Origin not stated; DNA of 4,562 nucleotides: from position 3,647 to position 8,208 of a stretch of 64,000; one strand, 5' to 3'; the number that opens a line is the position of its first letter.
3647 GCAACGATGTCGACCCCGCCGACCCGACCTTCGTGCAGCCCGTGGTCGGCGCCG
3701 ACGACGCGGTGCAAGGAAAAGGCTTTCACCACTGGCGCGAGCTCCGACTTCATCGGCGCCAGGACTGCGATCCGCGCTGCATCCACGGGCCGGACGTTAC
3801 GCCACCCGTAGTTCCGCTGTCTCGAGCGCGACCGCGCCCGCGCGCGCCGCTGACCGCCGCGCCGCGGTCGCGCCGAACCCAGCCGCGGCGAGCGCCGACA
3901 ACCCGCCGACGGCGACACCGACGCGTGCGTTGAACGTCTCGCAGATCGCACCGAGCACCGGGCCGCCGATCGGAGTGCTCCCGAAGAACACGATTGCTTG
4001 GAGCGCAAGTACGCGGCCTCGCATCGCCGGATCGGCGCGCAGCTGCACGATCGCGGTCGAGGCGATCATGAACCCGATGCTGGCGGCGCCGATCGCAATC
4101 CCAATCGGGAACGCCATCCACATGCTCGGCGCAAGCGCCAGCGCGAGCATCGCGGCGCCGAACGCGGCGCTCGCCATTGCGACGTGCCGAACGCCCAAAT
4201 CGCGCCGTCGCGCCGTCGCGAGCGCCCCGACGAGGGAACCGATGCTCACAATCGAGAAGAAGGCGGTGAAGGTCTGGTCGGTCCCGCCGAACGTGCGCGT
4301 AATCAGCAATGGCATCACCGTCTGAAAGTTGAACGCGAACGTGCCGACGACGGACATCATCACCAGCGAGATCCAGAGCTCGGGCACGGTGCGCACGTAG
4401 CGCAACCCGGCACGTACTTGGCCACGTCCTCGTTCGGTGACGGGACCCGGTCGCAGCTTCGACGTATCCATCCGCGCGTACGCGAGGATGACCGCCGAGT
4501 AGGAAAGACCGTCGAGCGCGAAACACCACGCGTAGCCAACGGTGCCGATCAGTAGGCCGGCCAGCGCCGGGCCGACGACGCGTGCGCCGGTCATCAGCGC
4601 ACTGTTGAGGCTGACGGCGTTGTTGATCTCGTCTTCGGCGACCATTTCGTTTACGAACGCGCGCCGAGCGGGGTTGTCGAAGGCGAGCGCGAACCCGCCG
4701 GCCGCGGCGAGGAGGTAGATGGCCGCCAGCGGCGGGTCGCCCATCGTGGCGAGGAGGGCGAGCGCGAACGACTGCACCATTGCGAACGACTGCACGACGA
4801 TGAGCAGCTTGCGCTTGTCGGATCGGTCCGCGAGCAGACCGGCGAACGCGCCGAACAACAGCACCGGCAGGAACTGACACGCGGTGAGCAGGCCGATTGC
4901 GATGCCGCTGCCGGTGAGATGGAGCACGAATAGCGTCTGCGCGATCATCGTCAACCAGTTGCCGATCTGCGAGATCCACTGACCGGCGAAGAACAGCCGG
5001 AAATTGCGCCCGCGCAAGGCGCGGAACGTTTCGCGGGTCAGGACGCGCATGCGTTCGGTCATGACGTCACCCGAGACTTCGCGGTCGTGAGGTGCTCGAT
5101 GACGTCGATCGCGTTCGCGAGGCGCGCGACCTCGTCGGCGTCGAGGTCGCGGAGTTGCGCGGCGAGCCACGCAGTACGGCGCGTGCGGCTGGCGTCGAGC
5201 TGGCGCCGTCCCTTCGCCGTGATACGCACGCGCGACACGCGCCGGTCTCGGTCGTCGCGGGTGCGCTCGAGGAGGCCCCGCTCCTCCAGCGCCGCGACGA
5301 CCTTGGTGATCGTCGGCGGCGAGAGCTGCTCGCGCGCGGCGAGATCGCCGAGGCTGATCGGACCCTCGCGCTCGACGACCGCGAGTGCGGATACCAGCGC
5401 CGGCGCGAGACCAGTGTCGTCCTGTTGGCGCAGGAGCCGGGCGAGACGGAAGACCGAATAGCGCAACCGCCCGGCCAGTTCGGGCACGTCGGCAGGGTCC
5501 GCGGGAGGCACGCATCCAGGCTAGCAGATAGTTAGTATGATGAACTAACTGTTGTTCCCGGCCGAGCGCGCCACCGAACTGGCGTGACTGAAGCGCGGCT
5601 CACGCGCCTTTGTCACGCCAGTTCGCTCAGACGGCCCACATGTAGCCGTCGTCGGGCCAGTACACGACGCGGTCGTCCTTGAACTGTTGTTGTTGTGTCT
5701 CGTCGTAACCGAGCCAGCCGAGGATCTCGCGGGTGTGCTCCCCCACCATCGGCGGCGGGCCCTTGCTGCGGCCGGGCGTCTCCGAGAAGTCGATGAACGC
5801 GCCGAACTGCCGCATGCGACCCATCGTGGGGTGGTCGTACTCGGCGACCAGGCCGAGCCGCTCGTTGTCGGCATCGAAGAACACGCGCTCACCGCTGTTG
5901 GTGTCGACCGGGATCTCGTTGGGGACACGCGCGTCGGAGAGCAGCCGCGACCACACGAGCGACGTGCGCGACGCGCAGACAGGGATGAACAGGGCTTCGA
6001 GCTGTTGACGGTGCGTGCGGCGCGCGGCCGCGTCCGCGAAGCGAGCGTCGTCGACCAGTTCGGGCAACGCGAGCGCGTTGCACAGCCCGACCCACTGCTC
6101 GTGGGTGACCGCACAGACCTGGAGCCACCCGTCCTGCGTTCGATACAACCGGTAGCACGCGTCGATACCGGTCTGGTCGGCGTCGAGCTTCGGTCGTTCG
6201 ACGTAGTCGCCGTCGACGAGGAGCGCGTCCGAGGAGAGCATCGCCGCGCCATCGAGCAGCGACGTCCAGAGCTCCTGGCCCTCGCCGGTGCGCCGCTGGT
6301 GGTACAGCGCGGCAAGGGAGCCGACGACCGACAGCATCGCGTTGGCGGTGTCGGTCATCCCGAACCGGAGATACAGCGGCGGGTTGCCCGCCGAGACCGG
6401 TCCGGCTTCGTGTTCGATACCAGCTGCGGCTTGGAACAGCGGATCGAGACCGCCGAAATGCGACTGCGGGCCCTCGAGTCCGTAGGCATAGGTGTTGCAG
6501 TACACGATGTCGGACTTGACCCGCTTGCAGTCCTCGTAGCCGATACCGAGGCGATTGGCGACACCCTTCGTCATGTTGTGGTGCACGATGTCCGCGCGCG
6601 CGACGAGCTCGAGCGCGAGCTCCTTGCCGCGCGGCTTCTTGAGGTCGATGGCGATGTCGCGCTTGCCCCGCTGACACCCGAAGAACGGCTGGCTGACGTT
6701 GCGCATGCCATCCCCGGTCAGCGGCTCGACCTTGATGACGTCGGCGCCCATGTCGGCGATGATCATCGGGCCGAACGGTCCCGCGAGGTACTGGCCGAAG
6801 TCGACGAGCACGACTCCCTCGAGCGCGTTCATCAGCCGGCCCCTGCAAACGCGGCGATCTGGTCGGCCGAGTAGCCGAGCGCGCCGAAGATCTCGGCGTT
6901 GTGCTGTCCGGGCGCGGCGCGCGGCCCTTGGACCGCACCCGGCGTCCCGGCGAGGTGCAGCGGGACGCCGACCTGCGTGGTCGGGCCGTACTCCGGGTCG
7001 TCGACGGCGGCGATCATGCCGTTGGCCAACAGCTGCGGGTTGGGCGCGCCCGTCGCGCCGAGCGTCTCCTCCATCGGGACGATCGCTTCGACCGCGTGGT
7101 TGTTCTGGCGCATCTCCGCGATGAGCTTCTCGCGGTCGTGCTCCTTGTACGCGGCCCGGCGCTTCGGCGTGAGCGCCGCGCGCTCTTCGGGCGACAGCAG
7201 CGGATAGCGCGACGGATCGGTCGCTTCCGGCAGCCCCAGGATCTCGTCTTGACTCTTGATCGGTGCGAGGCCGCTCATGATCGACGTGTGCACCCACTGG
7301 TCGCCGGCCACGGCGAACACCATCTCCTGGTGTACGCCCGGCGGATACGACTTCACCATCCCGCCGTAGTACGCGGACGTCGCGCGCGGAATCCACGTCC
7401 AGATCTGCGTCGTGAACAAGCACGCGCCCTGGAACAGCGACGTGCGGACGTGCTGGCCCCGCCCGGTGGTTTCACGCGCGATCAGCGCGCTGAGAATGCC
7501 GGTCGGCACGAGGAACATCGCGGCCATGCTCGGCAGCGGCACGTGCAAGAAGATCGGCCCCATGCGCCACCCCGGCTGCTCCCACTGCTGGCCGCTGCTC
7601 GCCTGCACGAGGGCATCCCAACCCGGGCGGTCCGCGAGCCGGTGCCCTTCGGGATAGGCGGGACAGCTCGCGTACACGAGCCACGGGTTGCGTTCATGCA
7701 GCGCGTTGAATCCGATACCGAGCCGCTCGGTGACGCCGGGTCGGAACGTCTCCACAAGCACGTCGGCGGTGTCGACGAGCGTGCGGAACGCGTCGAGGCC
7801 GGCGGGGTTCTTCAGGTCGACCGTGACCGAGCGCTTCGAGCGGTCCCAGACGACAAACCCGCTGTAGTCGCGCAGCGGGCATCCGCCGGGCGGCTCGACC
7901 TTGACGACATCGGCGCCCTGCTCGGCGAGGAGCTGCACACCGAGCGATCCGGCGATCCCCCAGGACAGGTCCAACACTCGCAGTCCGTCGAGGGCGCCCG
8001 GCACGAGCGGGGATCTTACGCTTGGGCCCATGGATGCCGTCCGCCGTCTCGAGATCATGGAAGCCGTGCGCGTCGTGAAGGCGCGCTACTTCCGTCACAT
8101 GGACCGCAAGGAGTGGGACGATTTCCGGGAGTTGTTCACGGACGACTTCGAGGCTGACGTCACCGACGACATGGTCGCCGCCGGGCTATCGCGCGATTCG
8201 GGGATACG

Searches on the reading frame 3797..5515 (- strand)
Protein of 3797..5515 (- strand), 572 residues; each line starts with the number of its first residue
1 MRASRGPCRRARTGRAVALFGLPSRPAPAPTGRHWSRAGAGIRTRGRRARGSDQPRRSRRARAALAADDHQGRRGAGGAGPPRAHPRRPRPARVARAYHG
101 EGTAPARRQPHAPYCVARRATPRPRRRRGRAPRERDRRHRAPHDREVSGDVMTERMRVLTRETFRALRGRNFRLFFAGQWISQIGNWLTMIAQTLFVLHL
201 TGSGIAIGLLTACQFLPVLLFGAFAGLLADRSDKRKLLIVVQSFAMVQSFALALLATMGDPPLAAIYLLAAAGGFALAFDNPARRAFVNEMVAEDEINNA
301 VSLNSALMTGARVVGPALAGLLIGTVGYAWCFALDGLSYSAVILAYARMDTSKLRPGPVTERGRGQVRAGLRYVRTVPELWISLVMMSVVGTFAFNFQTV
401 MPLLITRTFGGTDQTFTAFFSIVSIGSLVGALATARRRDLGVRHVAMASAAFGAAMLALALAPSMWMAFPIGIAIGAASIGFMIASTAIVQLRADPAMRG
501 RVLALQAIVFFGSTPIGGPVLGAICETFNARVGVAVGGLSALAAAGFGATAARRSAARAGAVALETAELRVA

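Call 65: search_protein_families(library=pfam, proteins=[window:3797-5515:-], max_evalue=0.0001)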
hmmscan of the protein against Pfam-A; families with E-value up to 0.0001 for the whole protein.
window:3797-5515:- (572 aa): 2 families
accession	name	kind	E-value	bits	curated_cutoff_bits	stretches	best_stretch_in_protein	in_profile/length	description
PF05977.19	MFS_3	-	1.1e-54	186.2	27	1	163-546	3-388/524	Transmembrane secretion effector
PF07690.21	MFS_1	-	2.1e-30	106.3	33.4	2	176-434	2-258/347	Major Facilitator Superfamily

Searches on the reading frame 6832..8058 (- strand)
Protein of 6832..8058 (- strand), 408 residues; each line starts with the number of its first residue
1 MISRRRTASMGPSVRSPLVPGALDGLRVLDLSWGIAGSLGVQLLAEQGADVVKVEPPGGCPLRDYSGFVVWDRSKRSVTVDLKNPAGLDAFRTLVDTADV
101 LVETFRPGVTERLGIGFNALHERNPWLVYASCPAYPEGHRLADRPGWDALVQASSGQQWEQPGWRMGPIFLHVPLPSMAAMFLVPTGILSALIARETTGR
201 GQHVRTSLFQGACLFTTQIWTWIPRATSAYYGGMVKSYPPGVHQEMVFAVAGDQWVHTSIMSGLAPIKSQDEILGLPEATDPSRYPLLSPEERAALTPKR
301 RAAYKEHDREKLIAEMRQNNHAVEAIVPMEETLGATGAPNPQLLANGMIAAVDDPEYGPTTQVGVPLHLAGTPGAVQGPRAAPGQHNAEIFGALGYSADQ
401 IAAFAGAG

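Call 65: search_protein_families(library=pfam, proteins=[window:6832-8058:-], max_evalue=0.0001)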
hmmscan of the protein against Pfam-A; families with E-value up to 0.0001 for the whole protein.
window:6832-8058:- (408 aa): 1 family
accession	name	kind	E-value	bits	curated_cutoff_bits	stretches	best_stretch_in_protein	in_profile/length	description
PF02515.22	CoA_transf_3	-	2.3e-69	234.7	23.3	1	23-387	1-366/366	CoA-transferase family III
